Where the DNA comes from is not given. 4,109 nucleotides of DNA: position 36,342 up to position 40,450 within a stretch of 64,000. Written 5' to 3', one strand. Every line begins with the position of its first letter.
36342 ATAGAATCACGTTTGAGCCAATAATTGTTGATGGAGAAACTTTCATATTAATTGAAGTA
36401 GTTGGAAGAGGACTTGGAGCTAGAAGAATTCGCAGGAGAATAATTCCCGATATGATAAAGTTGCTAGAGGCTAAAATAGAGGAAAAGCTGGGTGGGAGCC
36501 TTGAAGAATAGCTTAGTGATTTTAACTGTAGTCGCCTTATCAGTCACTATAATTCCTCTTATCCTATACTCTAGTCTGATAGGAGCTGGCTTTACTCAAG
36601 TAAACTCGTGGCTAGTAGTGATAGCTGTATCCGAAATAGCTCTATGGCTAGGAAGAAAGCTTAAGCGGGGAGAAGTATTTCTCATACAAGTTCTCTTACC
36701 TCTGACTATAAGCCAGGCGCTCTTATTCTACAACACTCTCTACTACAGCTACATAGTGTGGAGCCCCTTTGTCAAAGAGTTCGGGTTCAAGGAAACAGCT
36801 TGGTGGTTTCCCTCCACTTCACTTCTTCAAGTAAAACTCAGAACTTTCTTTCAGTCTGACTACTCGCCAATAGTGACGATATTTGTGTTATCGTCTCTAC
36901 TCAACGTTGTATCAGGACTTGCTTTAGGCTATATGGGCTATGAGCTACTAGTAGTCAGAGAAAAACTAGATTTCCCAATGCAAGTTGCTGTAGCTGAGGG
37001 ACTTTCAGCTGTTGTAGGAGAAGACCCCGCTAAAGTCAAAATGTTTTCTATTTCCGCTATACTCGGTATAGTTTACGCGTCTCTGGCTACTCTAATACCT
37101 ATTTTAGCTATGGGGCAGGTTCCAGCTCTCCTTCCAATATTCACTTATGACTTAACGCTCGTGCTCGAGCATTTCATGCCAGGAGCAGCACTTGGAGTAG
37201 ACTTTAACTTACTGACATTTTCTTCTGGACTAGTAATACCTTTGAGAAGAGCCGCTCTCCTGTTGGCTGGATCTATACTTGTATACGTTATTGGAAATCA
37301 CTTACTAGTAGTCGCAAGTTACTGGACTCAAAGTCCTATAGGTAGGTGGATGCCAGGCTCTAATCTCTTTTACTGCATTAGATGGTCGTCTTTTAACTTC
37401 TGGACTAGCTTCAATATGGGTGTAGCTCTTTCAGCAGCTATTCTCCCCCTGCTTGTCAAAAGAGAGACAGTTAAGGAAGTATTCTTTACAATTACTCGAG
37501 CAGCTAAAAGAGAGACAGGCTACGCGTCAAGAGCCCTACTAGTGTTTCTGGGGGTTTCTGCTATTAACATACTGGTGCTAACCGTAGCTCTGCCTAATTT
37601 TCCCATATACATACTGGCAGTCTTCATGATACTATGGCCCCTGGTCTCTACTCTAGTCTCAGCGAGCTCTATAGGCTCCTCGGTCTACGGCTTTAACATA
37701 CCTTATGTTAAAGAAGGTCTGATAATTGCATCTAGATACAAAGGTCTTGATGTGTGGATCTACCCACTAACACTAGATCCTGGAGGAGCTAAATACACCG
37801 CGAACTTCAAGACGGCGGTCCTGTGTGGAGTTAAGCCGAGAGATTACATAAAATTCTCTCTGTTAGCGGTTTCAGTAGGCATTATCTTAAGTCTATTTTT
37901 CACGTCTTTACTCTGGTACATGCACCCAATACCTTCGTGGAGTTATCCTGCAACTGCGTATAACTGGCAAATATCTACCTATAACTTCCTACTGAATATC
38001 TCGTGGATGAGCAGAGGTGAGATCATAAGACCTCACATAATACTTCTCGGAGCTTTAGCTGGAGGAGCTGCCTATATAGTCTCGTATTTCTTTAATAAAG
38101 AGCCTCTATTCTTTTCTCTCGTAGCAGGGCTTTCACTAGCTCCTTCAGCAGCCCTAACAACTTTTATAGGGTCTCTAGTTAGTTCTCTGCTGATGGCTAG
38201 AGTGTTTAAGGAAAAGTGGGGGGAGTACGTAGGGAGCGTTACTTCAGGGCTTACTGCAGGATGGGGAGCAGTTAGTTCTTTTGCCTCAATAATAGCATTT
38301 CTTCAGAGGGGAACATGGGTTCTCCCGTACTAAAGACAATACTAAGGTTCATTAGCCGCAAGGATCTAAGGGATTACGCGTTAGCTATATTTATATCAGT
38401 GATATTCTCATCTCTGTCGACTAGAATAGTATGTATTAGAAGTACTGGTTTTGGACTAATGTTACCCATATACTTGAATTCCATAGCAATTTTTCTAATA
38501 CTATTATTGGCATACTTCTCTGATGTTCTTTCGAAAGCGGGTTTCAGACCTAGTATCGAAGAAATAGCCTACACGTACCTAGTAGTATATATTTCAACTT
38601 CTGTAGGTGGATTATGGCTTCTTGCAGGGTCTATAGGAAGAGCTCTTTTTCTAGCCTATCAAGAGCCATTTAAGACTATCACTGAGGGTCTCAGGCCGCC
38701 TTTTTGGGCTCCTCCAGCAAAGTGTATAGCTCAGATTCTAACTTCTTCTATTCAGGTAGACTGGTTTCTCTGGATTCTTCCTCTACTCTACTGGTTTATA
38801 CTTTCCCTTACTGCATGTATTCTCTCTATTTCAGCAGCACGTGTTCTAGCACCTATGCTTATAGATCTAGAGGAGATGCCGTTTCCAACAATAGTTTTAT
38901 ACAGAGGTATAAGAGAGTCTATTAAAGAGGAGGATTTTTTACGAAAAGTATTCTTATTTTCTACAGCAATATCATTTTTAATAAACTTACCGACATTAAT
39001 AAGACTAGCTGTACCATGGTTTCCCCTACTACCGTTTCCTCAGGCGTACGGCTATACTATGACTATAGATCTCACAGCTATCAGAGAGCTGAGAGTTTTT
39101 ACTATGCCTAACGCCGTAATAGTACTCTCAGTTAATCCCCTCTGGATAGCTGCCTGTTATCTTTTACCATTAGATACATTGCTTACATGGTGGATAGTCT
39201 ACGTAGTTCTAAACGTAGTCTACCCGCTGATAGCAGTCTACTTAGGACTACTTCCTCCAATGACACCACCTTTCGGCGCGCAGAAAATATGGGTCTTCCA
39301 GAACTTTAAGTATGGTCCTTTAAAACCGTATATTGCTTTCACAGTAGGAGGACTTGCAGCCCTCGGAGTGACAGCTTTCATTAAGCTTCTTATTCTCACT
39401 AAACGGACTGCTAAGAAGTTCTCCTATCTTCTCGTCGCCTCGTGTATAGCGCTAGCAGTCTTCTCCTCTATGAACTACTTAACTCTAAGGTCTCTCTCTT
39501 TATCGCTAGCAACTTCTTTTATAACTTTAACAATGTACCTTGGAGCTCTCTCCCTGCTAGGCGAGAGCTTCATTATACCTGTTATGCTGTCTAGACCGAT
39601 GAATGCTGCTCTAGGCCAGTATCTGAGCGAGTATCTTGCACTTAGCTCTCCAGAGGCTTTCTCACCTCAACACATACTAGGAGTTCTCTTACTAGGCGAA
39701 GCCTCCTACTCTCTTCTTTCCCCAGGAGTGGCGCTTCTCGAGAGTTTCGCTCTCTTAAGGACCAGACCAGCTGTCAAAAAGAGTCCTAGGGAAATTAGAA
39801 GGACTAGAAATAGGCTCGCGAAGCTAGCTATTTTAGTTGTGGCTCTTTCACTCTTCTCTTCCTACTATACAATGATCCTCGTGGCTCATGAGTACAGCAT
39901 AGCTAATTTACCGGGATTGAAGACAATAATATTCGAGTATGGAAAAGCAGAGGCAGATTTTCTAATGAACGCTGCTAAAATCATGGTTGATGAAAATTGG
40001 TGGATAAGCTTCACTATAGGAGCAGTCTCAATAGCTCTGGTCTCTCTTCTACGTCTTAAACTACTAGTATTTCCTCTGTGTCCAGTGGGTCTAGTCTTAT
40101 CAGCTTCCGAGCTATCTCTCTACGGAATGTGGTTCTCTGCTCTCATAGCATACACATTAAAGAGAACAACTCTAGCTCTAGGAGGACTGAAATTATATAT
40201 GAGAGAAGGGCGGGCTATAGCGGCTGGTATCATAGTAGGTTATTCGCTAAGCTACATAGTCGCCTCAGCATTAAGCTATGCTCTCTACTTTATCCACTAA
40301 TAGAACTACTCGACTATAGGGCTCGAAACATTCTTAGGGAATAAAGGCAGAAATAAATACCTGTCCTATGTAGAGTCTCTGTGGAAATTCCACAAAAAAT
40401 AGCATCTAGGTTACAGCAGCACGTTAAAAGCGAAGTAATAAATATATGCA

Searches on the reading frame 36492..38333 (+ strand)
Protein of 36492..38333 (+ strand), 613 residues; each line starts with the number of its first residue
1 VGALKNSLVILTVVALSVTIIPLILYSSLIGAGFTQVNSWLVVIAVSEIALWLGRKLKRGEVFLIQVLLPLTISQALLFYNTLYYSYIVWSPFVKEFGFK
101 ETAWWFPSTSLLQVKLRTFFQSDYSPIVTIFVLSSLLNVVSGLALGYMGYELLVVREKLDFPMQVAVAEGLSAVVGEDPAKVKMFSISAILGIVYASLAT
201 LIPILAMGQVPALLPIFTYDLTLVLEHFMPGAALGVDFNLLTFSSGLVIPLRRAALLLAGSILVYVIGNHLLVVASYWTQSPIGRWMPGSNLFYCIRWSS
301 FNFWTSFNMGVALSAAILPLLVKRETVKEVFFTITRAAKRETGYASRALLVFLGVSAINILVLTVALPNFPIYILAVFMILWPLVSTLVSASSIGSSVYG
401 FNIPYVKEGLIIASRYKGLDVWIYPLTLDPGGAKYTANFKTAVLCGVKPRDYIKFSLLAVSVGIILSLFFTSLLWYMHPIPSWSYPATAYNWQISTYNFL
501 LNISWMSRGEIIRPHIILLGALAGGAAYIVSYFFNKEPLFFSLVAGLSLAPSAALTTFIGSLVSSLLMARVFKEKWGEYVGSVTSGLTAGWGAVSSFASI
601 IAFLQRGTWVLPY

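Call 5: search_protein_families(library=pfam, proteins=[window:36492-38333:+], max_evalue=0.01)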
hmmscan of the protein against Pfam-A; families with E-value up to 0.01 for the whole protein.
window:36492-38333:+ (613 aa): 1 family
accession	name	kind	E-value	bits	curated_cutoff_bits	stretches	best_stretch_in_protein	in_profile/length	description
PF03169.20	OPT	-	2.2e-08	33.7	25.8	1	120-601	99-621/623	OPT oligopeptide transporter protein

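Call 25: search_solved_structures(query=window:36492-38333:+, max_evalue=1)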
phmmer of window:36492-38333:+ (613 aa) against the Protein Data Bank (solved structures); distinct sequences matched with E-value up to 1: 0.

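Call 72: search_protein_families(library=ncbifam, proteins=[window:36492-38333:+], max_evalue=0.01)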
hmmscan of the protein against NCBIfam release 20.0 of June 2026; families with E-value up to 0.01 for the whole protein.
window:36492-38333:+ (613 aa): 0 families

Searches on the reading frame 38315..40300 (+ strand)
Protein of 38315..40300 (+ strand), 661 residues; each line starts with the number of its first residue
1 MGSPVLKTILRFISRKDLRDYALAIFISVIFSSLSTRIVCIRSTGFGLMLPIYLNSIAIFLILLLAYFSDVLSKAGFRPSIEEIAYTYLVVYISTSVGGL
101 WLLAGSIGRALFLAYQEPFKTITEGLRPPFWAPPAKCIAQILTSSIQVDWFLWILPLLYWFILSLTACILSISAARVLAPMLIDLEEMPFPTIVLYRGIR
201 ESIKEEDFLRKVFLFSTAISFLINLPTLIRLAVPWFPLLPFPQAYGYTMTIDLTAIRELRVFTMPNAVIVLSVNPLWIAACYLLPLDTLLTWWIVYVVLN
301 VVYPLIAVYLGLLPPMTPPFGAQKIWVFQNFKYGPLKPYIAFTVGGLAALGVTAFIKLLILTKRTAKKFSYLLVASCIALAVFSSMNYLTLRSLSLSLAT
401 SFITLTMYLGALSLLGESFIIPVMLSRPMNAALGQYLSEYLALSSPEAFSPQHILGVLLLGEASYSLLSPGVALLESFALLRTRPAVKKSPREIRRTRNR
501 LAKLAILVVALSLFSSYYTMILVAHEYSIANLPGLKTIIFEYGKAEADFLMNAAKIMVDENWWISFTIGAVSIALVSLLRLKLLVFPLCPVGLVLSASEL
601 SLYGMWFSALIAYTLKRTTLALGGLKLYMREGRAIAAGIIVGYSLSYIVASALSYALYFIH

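Call 5: search_protein_families(library=pfam, proteins=[window:38315-40300:+], max_evalue=0.01)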
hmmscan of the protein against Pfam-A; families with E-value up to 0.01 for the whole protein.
window:38315-40300:+ (661 aa): 2 families
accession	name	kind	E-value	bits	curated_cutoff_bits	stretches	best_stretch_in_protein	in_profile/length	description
PF20580.3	DUF6784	-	1.8e-10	41.4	26.4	1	563-655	1-91/101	Domain of unknown function (DUF6784)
PF20581.3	DUF6785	-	6e-06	25.5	25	1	19-527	3-497/498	Family of unknown function (DUF6785)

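Call 26: search_solved_structures(query=window:38315-40300:+, max_evalue=1)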
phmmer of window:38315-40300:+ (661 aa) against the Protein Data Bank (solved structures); distinct sequences matched with E-value up to 1: 0.

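Call 72: search_protein_families(library=ncbifam, proteins=[window:38315-40300:+], max_evalue=0.01)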
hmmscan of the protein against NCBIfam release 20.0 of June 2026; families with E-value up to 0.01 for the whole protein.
window:38315-40300:+ (661 aa): 0 families
